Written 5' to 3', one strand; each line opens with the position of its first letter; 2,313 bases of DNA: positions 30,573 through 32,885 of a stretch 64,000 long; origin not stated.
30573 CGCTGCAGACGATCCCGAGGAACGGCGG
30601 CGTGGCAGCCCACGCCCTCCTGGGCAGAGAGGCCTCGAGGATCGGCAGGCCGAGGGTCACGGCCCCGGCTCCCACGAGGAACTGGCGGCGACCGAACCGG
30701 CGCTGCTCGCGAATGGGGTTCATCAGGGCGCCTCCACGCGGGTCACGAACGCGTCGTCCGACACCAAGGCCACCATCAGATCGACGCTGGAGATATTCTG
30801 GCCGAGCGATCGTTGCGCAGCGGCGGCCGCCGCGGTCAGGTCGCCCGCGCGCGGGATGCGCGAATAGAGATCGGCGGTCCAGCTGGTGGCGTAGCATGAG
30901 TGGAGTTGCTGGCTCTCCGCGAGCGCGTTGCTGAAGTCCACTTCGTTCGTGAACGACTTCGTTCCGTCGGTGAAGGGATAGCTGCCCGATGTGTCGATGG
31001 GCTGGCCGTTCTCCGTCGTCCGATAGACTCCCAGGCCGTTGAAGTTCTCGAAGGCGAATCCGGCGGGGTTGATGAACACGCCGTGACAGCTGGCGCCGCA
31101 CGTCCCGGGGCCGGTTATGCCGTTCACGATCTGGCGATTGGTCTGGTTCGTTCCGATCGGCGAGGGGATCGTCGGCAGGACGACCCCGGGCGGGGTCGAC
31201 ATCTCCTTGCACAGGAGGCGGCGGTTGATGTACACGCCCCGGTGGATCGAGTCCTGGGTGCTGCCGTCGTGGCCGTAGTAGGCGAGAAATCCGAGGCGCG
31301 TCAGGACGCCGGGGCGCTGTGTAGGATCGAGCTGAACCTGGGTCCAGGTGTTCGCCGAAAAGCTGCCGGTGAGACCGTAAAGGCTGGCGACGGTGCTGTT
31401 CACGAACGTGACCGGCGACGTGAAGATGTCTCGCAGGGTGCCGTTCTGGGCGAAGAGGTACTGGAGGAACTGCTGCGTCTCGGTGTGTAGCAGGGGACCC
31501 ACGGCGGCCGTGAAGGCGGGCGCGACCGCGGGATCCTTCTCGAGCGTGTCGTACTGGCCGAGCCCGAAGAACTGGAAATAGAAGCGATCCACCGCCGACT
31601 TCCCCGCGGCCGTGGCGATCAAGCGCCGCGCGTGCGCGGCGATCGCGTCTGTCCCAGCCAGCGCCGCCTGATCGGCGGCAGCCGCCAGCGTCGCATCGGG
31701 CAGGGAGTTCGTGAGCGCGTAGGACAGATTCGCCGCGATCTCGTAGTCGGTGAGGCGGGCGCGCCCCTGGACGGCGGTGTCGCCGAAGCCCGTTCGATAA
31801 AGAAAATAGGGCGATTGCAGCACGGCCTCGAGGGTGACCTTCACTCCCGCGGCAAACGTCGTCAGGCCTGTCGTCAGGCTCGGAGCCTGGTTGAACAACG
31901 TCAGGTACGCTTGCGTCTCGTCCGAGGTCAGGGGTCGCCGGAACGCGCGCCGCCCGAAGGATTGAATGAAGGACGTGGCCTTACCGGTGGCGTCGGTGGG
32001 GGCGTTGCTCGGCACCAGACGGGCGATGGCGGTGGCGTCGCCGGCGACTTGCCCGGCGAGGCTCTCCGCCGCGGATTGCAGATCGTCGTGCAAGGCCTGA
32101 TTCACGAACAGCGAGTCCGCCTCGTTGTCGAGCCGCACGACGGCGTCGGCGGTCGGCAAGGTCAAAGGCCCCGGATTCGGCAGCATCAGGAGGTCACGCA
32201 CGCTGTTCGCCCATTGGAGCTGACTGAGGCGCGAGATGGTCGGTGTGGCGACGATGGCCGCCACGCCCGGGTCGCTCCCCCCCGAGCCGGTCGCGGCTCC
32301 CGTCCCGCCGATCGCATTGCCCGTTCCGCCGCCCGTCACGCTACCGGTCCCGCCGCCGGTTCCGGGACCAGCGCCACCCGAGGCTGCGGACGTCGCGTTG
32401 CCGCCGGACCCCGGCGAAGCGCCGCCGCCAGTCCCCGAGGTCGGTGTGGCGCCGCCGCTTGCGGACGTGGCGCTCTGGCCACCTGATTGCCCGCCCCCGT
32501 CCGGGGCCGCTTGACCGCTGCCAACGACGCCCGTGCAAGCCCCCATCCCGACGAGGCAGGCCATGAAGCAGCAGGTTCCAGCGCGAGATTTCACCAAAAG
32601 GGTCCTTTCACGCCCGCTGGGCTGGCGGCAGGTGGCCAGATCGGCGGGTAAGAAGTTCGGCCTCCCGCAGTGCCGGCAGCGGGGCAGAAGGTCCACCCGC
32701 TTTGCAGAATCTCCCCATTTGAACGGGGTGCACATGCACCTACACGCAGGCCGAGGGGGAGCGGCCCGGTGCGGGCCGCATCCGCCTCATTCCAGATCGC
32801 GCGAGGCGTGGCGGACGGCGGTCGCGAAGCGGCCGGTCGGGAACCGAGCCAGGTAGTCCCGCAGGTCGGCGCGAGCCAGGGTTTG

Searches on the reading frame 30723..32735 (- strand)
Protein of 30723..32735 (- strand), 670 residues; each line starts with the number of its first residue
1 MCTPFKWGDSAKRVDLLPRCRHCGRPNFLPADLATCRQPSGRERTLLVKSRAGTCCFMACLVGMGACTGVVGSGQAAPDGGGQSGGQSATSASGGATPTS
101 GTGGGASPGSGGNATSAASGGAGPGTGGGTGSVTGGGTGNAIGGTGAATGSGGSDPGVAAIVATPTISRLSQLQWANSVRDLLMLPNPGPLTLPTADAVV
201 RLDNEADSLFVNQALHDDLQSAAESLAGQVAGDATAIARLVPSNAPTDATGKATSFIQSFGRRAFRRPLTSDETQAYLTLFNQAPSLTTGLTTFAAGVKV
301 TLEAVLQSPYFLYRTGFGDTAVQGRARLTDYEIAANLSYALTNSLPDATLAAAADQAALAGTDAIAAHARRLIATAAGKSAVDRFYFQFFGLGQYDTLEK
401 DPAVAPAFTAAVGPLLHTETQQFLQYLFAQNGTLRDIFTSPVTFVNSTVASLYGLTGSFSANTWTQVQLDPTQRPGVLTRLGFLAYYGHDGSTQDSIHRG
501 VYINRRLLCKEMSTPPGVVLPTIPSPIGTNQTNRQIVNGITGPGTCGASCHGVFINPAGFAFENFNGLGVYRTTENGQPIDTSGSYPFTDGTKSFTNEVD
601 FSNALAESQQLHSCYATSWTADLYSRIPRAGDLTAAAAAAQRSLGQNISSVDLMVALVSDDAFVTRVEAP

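Call 29: search_protein_families(library=pfam, proteins=[window:30723-32735:-], max_evalue=0.01)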
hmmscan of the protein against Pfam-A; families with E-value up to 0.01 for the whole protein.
window:30723-32735:- (670 aa): 5 families
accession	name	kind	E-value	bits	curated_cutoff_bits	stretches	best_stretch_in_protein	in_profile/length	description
PF07631.16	PSD4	-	5e-32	111.5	23.3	1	328-455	1-128/128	Protein of unknown function (DUF1592)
PF07637.16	PSD5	-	2.6e-20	73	34.2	1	253-315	2-61/62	Protein of unknown function (DUF1595)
PF07627.16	PSCyt3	-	1.3e-19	70.7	27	1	474-575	1-98/98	Protein of unknown function (DUF1588)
PF07626.16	PSD3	-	3.2e-06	27.9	23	1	169-230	2-63/65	Protein of unknown function (DUF1587)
PF07624.16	PSD2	-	0.00065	19.8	25.8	1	593-663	3-74/74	Protein of unknown function (DUF1585)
